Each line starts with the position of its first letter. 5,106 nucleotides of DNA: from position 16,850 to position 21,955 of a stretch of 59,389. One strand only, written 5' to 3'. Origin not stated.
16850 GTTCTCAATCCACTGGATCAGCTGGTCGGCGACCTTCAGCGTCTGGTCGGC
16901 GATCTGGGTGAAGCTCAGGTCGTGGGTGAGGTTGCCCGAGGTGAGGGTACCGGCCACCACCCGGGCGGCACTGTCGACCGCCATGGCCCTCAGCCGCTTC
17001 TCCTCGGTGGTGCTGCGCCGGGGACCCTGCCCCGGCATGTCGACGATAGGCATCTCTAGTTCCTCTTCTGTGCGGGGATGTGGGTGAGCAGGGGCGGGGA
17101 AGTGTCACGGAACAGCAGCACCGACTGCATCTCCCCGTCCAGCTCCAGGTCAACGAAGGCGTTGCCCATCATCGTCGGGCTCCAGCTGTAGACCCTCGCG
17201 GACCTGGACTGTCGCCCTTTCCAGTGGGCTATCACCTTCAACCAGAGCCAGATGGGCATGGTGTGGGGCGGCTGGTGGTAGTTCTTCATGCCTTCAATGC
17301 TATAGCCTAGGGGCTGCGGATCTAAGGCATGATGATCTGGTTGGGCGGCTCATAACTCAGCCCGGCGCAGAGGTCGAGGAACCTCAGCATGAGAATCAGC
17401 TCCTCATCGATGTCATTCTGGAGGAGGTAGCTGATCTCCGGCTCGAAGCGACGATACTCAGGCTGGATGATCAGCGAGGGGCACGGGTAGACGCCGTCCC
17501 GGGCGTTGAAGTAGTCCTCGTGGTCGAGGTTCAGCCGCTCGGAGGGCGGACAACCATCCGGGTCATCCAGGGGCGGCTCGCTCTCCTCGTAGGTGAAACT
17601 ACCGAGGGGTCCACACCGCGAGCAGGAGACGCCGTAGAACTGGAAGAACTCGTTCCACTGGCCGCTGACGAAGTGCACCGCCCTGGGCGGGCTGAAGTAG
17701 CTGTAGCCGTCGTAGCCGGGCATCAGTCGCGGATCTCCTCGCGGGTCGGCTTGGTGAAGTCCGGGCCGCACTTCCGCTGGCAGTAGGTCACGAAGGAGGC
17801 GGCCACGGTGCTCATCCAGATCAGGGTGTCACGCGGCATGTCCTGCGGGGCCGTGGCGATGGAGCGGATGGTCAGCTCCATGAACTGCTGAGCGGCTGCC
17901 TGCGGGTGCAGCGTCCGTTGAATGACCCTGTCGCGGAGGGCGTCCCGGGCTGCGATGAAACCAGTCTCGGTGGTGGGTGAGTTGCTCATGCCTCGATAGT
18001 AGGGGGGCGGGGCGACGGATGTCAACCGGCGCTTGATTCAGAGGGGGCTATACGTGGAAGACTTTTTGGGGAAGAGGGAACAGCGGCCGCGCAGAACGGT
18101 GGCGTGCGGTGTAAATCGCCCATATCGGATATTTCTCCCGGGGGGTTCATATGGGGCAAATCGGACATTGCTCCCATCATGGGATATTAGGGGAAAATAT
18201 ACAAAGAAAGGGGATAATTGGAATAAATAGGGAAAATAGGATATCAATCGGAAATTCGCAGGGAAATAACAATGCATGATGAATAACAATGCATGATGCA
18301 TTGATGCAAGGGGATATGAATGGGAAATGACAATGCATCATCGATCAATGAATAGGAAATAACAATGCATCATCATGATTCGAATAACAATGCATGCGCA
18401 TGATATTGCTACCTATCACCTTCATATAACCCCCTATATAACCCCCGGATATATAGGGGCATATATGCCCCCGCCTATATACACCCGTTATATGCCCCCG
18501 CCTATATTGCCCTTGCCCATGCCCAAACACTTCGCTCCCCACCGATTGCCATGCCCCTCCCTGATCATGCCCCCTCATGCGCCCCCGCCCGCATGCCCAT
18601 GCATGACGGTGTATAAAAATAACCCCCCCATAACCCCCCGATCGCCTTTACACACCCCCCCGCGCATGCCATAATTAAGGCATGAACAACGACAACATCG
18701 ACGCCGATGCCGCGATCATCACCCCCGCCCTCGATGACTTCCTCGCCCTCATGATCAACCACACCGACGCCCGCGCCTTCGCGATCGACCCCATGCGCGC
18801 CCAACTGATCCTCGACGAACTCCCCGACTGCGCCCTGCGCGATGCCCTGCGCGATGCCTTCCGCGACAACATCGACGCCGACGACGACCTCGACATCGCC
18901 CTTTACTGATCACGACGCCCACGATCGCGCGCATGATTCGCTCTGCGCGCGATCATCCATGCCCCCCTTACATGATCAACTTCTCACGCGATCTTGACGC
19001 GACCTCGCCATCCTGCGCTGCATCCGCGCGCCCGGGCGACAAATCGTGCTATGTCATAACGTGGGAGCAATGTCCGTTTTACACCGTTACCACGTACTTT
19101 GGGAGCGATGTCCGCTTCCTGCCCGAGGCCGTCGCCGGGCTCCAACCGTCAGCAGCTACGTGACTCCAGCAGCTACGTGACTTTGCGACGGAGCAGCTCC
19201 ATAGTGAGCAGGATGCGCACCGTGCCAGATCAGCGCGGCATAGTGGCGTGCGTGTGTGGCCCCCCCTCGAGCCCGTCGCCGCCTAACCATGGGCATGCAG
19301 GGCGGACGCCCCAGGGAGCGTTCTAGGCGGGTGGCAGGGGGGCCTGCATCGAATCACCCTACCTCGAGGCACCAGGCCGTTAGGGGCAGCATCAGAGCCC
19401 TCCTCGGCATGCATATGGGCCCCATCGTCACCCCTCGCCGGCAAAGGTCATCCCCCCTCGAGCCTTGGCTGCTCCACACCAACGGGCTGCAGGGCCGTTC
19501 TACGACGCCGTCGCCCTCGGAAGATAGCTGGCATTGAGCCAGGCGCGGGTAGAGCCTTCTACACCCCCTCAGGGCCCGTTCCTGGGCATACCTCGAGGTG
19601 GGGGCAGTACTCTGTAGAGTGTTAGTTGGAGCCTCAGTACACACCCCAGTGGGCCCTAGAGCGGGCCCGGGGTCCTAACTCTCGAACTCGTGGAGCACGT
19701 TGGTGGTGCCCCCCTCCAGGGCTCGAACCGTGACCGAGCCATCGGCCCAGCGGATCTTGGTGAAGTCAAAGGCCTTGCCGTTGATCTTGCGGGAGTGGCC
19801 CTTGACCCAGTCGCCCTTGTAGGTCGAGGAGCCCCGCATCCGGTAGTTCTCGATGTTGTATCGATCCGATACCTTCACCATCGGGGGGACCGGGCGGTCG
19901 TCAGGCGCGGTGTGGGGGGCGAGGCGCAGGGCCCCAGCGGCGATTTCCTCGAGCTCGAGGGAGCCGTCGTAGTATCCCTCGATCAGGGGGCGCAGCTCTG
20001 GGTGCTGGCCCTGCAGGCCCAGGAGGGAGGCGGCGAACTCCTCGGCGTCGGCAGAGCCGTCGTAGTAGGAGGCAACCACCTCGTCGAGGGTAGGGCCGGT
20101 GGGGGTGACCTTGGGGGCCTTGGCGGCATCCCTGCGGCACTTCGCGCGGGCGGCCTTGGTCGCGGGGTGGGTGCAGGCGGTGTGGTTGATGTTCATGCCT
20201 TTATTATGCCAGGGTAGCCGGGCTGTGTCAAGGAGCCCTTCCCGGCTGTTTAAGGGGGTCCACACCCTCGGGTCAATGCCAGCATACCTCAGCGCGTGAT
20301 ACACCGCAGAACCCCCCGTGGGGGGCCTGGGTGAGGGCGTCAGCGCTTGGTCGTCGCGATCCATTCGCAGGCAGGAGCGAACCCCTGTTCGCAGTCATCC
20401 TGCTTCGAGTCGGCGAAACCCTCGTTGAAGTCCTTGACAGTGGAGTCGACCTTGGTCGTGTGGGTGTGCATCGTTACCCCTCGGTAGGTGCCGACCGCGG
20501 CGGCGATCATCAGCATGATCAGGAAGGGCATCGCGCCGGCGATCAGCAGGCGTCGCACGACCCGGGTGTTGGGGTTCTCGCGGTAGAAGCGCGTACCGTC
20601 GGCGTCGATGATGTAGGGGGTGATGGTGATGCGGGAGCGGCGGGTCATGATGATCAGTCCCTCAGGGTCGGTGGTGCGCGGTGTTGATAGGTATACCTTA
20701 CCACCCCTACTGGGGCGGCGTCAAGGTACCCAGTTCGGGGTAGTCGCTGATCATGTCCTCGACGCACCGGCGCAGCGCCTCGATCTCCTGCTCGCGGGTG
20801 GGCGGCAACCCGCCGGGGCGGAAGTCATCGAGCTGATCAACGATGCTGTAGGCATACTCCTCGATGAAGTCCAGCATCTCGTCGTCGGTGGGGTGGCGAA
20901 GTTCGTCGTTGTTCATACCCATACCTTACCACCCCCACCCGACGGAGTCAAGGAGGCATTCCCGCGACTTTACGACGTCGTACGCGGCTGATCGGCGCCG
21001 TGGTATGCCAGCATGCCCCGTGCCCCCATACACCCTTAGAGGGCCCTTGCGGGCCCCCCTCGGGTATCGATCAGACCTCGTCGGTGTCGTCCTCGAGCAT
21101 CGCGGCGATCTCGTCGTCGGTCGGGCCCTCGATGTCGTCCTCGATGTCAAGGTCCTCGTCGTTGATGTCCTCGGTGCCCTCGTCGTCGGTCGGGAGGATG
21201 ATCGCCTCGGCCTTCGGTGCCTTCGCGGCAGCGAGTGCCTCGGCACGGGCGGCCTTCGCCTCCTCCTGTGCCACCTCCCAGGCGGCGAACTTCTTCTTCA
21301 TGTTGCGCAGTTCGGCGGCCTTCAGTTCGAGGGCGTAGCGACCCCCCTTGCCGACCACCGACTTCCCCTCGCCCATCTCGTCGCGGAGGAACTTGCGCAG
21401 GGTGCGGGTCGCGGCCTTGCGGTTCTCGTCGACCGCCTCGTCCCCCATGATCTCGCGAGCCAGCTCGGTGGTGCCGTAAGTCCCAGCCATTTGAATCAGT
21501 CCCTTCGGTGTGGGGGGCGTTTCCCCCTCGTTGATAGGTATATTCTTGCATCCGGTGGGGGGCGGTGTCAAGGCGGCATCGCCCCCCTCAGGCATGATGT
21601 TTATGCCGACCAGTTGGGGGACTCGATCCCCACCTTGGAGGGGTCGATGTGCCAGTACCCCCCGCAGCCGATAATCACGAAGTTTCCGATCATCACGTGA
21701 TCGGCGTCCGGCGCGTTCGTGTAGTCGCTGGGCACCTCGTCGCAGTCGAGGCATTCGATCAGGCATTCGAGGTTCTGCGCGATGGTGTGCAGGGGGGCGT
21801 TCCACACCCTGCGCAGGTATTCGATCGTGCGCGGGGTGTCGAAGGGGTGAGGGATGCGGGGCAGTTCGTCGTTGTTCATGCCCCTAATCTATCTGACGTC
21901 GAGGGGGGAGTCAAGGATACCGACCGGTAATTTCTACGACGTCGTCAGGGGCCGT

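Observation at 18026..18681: AT-rich iteron region between divergent leaderless promoters: candidate replication origin or master regulatory hub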

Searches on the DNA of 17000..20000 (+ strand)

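Call 4: search_dna_similar(query=window:17000-20000:+, collection=phages, mode=near, max_rows=30)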
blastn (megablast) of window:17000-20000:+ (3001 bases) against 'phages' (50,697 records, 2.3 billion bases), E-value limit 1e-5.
No match.

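Call 11: search_dna_similar(query=window:18000-18700:+, collection=phages, mode=distant, max_rows=20, max_evalue=0.01)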
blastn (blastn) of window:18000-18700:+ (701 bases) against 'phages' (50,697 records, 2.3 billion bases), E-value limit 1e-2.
No match.

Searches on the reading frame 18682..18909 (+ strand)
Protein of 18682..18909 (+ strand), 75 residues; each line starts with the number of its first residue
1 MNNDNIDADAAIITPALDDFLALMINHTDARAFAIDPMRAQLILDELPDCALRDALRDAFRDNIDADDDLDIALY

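Call 9: search_protein_families(library=phrogs, proteins=[window:18682-18909:+], max_evalue=0.01)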
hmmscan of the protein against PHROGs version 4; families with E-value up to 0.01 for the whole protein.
window:18682-18909:+ (75 aa): 0 families

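Call 75: search_protein_families(library=pfam, proteins=[window:18682-18909:+], max_evalue=0.05)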
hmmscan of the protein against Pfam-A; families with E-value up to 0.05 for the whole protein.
window:18682-18909:+ (75 aa): 0 families

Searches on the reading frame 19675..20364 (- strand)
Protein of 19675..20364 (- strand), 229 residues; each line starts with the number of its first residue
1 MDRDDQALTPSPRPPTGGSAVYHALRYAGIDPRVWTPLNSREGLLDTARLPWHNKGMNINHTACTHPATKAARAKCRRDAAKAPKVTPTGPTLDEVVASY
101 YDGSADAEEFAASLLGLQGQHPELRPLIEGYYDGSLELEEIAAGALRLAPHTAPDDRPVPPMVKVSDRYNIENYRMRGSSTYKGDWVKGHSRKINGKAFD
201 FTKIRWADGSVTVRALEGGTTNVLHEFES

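Call 9: search_protein_families(library=phrogs, proteins=[window:19675-20364:-], max_evalue=0.01)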
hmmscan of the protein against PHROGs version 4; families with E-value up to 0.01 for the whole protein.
window:19675-20364:- (229 aa): 2 families
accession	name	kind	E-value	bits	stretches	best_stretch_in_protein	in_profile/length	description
phrog_1342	-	unknown function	0.00016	22.9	1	58-85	4-31/153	-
phrog_18656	-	unknown function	0.00043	21.1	1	57-88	83-112/208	-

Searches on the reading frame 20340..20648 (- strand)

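Call 9: search_protein_families(library=phrogs, proteins=[window:20340-20648:-], max_evalue=0.01)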
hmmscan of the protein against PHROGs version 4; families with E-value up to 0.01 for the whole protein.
window:20340-20648:- (102 aa): 1 family
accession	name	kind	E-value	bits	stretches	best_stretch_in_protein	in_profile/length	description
phrog_31224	-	unknown function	5.1e-14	53.2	1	67-98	35-66/78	-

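Call 75: search_protein_families(library=pfam, proteins=[window:20340-20648:-], max_evalue=0.05)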
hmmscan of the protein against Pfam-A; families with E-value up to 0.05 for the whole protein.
window:20340-20648:- (102 aa): 0 families

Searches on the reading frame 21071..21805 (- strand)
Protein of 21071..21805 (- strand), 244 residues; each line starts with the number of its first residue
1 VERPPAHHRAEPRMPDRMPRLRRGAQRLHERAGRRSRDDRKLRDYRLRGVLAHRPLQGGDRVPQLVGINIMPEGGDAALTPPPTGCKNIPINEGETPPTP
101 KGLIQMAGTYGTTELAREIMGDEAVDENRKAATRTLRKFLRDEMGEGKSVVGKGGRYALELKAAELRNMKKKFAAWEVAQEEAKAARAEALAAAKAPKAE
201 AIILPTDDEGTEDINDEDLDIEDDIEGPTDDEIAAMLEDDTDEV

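Call 9: search_protein_families(library=phrogs, proteins=[window:21071-21805:-], max_evalue=0.01)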
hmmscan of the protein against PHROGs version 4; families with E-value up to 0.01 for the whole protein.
window:21071-21805:- (244 aa): 1 family
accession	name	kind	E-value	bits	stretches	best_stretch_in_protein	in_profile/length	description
phrog_21603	-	unknown function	0.002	18.7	1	130-178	17-62/77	-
